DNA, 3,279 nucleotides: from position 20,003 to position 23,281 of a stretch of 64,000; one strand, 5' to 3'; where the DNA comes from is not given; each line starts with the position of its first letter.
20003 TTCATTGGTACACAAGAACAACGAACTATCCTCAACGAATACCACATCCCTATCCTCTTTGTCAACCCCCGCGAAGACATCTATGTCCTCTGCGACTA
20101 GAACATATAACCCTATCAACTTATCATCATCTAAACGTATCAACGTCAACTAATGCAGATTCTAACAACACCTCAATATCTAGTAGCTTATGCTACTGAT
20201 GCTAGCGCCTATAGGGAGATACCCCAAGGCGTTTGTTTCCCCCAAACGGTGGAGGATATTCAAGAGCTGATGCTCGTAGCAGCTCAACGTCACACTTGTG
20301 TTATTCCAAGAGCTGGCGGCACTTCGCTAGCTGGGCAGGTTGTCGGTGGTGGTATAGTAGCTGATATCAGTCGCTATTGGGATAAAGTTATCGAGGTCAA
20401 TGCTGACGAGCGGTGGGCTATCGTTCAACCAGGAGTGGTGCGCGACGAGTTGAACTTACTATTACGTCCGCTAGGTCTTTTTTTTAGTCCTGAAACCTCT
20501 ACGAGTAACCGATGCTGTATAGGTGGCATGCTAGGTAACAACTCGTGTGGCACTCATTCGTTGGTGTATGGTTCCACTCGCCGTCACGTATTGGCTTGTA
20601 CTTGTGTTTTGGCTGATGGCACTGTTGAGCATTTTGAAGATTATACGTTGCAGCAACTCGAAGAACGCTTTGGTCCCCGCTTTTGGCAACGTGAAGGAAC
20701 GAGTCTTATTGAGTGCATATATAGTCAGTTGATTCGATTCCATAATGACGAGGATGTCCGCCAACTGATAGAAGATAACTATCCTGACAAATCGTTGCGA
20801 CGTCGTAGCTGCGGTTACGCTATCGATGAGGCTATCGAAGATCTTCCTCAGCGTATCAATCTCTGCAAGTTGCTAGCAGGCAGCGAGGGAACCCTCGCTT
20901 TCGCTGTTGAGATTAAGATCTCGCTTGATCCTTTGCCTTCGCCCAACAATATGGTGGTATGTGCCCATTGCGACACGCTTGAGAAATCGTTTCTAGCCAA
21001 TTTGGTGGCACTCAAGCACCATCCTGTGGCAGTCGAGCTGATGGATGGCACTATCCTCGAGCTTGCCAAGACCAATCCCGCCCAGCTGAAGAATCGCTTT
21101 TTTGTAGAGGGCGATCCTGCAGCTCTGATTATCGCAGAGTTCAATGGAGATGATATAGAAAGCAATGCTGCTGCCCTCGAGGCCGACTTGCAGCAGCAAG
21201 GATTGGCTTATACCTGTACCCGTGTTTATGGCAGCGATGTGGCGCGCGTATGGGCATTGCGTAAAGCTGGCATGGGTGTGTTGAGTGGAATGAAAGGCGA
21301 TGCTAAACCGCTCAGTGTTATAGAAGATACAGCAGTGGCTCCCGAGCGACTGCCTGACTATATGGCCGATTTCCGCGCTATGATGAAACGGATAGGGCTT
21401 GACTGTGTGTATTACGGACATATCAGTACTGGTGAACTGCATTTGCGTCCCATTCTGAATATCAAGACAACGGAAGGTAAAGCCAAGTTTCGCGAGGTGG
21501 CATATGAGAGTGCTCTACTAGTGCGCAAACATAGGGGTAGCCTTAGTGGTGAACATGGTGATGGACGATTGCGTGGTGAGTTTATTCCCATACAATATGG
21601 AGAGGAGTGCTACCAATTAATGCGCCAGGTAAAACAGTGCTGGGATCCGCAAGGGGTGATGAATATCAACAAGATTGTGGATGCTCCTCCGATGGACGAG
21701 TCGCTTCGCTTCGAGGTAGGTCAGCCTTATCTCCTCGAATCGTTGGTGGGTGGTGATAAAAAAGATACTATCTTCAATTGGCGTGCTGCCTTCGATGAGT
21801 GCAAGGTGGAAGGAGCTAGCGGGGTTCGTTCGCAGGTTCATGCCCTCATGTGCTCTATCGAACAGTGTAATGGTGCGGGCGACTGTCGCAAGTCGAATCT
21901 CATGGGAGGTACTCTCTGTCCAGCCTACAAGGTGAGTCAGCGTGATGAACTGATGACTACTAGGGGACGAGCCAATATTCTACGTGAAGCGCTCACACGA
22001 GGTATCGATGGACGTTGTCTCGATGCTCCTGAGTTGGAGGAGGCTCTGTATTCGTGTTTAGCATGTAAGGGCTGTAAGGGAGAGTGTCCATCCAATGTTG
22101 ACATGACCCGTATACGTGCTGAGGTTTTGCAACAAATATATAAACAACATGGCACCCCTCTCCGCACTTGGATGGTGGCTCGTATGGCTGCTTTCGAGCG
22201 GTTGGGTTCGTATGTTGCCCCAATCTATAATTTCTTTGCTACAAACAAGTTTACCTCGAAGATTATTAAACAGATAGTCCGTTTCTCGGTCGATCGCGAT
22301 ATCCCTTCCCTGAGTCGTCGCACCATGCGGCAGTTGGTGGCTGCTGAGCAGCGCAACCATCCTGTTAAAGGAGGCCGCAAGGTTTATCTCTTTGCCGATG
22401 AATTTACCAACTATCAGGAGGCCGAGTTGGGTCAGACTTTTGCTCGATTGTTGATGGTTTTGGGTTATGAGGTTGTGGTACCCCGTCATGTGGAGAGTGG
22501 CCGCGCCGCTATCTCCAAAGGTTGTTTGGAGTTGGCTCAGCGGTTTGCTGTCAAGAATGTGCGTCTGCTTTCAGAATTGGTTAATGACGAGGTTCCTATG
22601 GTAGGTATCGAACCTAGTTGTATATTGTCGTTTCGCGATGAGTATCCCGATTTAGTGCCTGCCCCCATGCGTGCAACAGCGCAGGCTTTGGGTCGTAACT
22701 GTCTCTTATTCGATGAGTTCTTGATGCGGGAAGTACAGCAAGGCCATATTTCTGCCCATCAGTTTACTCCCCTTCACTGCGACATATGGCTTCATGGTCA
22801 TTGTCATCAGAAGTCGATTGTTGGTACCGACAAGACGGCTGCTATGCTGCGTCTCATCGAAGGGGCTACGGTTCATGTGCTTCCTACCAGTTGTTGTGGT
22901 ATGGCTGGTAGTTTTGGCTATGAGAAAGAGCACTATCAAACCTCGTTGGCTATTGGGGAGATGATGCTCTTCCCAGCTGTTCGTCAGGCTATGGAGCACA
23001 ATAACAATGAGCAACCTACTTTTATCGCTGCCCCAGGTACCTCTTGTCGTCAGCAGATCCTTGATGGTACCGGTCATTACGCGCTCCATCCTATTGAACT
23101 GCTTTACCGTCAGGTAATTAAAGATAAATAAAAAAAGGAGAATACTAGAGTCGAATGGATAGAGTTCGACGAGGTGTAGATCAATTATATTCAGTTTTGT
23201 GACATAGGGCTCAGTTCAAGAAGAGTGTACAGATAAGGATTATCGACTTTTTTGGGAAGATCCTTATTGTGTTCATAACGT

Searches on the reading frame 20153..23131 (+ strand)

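Call 51: search_protein_families(library=pfam, proteins=[window:20153-23131:+])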
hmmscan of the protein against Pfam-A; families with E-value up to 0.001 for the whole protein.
window:20153-23131:+ (992 aa): 4 families
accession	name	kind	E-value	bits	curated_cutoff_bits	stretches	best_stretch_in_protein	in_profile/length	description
PF02913.24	FAD-oxidase_C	-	6.5e-42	144.4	21.2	1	267-506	6-246/248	FAD linked oxidases, C-terminal domain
PF01565.28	FAD_binding_4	-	4.3e-34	117.6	26.4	1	24-161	1-138/139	FAD binding domain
PF13183.11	Fer4_8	-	1.6e-06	29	27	1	569-649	2-68/68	4Fe-4S dicluster domain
PF13534.11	Fer4_17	-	0.00019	22.3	22.2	1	571-650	1-61/61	4Fe-4S dicluster domain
